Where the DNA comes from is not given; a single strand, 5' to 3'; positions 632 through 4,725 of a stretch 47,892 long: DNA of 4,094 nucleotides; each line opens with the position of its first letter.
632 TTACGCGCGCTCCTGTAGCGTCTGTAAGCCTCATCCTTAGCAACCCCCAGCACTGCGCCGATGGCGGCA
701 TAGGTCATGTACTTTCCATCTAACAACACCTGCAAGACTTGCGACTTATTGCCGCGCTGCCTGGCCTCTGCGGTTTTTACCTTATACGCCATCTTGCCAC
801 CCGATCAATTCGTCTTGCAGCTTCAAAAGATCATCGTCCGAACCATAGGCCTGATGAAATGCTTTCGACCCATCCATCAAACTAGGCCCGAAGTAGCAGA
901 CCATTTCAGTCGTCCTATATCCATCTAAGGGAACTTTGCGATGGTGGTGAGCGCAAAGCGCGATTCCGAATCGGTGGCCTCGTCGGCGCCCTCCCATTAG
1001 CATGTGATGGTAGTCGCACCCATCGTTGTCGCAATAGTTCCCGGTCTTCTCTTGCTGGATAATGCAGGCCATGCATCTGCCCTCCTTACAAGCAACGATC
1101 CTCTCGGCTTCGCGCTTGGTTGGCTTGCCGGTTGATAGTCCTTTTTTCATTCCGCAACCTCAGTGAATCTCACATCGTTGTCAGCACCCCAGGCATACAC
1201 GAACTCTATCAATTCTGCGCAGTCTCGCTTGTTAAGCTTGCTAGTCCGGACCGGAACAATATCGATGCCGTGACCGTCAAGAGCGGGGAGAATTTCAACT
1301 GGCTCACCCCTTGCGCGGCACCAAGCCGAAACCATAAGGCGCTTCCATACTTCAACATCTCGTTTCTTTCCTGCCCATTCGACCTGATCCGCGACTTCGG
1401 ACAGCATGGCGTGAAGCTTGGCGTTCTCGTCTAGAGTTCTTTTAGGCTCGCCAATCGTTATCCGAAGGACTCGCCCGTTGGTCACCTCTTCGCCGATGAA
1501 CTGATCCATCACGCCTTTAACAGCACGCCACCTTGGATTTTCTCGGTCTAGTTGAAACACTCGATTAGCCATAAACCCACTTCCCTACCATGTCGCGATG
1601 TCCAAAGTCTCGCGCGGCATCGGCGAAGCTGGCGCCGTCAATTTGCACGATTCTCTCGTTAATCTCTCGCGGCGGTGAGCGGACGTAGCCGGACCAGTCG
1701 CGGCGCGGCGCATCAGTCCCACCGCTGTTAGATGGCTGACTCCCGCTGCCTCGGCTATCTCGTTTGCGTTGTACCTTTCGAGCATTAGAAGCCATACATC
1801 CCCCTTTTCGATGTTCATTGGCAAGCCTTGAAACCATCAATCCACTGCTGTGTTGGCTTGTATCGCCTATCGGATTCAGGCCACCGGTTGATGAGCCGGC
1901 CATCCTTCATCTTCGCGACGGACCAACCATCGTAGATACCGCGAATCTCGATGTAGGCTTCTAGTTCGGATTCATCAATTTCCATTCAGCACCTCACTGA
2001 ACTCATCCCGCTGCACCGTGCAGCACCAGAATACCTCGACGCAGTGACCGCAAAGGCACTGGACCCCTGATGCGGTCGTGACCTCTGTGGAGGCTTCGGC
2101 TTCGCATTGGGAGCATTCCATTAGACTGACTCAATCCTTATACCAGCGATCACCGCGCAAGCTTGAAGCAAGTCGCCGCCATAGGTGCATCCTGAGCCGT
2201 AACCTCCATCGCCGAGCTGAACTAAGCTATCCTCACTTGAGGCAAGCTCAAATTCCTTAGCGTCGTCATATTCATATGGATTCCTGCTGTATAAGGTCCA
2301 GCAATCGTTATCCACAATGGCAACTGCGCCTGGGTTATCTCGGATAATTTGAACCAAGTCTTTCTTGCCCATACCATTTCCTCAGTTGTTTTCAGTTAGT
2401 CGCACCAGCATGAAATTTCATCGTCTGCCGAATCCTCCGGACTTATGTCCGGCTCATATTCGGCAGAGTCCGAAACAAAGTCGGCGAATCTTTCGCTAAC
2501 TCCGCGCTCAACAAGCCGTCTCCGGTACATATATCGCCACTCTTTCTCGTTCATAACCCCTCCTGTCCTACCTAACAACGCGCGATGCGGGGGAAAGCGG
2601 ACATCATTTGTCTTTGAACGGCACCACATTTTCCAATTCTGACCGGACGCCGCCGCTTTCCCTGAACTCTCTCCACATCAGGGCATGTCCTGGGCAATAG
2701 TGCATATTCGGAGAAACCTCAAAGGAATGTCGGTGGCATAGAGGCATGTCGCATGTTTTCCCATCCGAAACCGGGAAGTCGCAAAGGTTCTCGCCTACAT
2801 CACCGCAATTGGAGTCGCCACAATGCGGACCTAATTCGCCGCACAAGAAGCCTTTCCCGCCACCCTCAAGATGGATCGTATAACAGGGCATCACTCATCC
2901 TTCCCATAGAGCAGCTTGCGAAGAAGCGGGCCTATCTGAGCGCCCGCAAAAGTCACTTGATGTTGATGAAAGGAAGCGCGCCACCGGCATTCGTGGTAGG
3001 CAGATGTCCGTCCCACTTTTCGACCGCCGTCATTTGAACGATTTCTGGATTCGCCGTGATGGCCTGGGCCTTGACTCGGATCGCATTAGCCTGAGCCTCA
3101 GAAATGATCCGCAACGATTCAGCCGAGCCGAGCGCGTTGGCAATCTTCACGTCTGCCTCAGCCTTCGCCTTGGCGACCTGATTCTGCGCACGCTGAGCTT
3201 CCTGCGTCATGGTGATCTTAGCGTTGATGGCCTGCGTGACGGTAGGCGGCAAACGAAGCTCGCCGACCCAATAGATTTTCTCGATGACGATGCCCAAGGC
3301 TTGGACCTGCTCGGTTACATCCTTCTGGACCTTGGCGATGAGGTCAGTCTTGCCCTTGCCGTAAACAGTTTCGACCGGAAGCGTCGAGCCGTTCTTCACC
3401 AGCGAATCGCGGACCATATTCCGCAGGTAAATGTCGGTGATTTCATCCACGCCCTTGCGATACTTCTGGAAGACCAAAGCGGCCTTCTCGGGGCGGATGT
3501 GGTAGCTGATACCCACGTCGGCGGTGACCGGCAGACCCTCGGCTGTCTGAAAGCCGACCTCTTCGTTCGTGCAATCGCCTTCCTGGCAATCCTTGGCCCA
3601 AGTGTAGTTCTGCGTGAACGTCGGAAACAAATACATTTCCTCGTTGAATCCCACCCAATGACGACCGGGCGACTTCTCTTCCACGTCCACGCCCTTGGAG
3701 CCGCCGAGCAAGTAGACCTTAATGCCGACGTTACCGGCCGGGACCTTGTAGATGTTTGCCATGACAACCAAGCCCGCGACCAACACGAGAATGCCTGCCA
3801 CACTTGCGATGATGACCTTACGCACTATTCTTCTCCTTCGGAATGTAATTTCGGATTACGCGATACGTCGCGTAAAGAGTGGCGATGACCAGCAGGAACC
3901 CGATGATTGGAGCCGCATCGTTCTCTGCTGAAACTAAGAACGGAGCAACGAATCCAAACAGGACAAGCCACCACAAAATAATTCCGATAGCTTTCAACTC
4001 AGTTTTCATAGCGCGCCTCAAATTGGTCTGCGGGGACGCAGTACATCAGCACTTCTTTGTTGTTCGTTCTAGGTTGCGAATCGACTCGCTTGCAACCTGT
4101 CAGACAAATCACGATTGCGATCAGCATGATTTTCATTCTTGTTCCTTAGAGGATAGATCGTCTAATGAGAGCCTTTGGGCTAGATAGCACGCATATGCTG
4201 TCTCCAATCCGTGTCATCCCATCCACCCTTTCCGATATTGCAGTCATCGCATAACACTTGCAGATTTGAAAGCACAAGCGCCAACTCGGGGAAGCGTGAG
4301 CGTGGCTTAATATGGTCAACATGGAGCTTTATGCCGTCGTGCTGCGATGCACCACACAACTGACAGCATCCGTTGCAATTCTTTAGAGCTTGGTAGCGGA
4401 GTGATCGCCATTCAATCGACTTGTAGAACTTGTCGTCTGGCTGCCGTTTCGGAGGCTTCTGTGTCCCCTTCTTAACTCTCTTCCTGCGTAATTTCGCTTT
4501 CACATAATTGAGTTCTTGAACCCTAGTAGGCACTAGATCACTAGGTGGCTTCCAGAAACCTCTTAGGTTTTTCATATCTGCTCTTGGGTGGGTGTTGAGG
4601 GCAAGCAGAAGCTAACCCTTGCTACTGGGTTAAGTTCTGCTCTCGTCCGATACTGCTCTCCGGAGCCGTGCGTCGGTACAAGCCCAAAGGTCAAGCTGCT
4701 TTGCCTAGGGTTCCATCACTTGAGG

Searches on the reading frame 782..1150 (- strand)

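Call 34: search_protein_families(library=pfam, proteins=[window:782-1150:-], max_evalue=0.01)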
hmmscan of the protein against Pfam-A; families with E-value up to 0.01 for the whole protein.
window:782-1150:- (122 aa): 1 family
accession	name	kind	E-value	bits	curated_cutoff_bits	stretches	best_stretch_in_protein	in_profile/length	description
PF16786.11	RecA_dep_nuc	-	5.9e-19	68.6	26.9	1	10-116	1-102/103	Recombination enhancement, RecA-dependent nuclease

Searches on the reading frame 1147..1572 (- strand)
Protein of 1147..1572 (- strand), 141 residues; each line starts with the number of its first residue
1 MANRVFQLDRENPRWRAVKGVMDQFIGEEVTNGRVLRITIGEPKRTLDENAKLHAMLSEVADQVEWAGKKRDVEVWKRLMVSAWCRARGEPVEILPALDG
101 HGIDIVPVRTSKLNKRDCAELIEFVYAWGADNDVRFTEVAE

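Call 34: search_protein_families(library=pfam, proteins=[window:1147-1572:-], max_evalue=0.01)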
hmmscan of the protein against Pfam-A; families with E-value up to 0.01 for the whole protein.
window:1147-1572:- (141 aa): 1 family
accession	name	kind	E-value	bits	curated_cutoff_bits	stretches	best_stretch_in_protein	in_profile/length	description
PF05772.17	NinB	-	3.3e-36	124.4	23.8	1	30-137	25-131/131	NinB protein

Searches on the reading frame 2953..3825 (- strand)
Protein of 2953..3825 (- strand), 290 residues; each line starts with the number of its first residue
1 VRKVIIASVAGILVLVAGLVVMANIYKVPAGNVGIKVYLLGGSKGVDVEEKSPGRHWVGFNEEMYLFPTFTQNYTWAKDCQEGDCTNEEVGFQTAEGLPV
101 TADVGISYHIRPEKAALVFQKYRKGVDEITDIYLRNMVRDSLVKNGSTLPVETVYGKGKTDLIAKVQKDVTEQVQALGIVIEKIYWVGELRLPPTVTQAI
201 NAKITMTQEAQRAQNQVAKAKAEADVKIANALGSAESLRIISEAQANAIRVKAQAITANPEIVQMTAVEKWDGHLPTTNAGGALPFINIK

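Call 34: search_protein_families(library=pfam, proteins=[window:2953-3825:-], max_evalue=0.01)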
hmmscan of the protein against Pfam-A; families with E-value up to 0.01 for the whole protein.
window:2953-3825:- (290 aa): 2 families
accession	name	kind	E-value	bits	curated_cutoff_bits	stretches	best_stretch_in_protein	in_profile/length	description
PF01145.31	Band_7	-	2.1e-26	93.5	23.6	1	27-224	2-176/176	SPFH domain / Band 7 family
PF13421.11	Band_7_1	-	0.005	16.9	24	1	133-206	136-209/211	SPFH domain-Band 7 family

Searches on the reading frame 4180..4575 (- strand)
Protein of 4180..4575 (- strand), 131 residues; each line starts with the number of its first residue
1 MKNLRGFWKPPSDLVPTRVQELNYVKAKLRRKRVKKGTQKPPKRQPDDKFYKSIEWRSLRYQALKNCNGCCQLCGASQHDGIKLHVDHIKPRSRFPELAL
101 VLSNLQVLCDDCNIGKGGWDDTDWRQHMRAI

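Call 34: search_protein_families(library=pfam, proteins=[window:4180-4575:-], max_evalue=0.01)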
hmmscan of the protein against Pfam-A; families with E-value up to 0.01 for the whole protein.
window:4180-4575:- (131 aa): 3 families
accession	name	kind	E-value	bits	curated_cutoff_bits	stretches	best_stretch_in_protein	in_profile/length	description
PF01844.29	HNH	-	4.5e-11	43.2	21.4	1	71-117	1-45/47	HNH endonuclease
PF14279.12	HNH_5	-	4e-05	23.9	27.5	1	71-119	1-46/56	HNH endonuclease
PF02945.21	Endonuclease_7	-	0.0085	16.4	23.6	0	61-123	15-71/82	Recombination endonuclease VII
